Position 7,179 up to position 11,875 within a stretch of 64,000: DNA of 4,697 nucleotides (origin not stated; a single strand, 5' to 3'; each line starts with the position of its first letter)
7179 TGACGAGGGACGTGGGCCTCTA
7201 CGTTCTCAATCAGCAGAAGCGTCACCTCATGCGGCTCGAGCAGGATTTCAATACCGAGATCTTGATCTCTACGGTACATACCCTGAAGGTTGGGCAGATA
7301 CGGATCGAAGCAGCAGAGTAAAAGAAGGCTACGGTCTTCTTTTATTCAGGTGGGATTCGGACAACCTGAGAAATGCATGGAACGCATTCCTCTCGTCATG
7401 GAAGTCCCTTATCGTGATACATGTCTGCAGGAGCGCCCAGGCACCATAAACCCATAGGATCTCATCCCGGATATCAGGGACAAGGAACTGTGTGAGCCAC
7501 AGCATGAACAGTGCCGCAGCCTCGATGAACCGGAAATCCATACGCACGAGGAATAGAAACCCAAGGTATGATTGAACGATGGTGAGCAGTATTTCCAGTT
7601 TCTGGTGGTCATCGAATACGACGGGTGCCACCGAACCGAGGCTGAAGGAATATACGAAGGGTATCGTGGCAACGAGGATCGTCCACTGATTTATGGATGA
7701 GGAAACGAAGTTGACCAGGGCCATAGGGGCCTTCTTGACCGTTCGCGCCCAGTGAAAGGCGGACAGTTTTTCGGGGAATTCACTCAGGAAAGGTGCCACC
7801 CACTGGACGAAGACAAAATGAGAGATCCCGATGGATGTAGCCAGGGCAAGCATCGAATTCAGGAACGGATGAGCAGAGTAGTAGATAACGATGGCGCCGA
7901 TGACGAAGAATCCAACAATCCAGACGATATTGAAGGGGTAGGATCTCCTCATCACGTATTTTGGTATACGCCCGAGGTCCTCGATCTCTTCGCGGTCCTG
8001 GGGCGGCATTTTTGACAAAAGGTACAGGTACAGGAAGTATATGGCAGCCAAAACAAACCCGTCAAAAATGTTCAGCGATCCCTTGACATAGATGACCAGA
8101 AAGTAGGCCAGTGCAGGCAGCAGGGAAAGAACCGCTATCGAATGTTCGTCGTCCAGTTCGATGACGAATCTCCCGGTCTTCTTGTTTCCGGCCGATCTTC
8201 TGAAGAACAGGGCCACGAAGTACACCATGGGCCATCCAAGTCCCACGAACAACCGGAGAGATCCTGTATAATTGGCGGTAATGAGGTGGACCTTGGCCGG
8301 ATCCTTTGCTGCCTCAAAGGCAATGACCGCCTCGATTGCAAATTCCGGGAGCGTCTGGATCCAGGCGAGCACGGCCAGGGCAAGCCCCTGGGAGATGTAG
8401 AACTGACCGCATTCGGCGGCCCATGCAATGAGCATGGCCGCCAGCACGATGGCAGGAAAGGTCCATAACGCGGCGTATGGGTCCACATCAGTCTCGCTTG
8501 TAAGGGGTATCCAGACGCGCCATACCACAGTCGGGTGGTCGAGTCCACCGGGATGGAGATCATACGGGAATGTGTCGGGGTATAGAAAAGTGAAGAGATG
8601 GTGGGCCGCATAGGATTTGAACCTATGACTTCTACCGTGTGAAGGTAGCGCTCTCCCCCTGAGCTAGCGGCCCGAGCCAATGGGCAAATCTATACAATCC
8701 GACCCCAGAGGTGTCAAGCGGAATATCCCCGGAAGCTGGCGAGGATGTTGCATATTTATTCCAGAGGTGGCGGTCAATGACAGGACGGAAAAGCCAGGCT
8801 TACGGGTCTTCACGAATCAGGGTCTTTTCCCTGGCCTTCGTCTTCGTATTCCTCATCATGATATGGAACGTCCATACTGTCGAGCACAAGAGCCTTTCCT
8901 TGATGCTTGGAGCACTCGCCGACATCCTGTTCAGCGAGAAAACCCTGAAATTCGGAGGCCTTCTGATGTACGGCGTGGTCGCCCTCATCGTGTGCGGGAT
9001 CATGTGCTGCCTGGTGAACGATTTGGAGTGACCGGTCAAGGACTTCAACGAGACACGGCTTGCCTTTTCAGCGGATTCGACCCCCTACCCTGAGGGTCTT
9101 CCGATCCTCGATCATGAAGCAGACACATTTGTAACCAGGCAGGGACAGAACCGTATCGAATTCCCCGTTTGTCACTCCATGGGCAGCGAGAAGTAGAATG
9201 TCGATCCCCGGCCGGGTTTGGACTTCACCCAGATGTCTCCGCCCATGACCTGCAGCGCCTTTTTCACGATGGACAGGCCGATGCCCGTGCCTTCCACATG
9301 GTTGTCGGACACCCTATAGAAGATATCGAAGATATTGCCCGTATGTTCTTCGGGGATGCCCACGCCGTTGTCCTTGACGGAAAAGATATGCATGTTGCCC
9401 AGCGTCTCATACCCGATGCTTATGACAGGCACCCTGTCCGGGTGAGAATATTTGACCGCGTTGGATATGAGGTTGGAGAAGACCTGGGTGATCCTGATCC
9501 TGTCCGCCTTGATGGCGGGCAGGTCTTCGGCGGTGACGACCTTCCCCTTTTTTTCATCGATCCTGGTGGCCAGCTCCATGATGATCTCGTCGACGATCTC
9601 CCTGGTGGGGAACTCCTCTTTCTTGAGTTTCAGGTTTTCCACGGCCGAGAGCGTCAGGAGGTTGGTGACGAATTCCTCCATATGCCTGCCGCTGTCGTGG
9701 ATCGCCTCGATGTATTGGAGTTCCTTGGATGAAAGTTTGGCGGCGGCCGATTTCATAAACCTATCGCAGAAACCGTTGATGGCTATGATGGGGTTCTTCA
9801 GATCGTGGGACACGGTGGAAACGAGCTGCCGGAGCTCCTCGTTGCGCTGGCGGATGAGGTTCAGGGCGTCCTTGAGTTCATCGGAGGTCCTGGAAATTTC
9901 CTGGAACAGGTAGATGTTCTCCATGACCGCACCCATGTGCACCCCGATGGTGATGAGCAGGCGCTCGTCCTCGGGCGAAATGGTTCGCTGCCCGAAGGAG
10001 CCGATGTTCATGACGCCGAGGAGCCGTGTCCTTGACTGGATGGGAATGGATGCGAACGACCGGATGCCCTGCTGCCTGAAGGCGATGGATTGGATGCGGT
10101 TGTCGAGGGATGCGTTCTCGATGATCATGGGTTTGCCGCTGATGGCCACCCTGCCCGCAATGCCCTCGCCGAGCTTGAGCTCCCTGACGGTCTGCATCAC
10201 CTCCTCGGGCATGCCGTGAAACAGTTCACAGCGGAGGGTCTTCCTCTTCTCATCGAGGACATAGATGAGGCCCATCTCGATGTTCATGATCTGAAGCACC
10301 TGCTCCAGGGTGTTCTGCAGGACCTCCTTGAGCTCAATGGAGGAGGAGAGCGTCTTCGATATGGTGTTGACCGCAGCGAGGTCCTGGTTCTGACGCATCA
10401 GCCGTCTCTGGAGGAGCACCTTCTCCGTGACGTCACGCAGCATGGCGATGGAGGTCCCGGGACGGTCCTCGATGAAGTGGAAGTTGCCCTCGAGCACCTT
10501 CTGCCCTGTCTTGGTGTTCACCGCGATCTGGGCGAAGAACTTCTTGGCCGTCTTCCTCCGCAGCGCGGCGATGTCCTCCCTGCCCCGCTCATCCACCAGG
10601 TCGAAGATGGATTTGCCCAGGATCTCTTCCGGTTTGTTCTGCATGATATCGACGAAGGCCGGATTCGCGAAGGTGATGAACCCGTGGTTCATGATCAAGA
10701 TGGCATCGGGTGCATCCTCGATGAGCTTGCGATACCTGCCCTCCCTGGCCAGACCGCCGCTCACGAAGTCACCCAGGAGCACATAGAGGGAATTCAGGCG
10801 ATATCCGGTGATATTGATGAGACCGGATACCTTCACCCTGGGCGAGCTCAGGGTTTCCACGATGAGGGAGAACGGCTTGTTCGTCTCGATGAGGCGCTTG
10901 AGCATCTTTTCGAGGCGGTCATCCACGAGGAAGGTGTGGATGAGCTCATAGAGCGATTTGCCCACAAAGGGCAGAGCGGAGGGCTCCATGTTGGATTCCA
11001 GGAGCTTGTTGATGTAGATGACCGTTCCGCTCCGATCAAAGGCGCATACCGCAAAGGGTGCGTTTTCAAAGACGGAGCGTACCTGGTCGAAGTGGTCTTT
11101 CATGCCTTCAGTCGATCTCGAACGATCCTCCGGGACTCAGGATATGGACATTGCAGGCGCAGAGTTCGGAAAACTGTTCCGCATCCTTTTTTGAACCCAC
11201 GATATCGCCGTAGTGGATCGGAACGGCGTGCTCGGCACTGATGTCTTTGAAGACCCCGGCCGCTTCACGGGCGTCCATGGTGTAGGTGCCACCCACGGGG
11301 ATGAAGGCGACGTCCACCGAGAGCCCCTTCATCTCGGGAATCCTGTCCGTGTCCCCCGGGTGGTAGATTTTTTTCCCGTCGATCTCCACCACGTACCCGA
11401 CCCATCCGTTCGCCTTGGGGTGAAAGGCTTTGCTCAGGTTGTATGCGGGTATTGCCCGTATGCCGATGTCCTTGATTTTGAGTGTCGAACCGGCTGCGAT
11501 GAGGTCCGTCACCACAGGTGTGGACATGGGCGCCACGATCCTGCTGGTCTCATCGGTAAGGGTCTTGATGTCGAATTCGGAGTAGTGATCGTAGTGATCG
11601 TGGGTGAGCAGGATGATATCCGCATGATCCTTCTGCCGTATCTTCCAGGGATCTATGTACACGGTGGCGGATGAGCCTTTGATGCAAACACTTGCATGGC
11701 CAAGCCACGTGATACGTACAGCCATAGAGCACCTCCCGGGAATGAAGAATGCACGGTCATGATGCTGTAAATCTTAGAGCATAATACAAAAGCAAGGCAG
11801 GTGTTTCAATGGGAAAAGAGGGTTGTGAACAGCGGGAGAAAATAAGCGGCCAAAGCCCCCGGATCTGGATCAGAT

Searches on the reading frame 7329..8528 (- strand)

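Call 84: search_protein_families(library=pfam, proteins=[window:7329-8528:-], max_evalue=0.001)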
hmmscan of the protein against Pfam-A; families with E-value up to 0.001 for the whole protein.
window:7329-8528:- (399 aa): 1 family
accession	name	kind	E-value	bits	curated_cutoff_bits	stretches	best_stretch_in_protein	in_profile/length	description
PF01699.29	Na_Ca_ex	-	2.3e-18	67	24.9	2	23-171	10-149/151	Sodium/calcium exchanger protein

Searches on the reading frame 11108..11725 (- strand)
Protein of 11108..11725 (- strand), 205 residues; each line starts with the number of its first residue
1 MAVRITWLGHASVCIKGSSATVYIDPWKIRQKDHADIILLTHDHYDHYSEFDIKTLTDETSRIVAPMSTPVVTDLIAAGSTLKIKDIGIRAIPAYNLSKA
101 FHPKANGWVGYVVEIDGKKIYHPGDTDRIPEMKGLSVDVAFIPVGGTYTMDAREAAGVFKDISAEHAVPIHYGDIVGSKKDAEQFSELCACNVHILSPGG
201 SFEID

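Call 87: search_protein_families(library=pfam, proteins=[window:11108-11725:-], max_evalue=0.001)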
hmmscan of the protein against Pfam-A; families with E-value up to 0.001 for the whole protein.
window:11108-11725:- (205 aa): 2 families
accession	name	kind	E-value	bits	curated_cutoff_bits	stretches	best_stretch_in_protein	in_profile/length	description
PF13483.12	Lactamase_B_3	-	4.3e-31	108.5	24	1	4-171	1-160/160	Beta-lactamase superfamily domain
PF12706.13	Lactamase_B_2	-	3.2e-21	76.3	27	1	25-172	20-200/200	Beta-lactamase superfamily domain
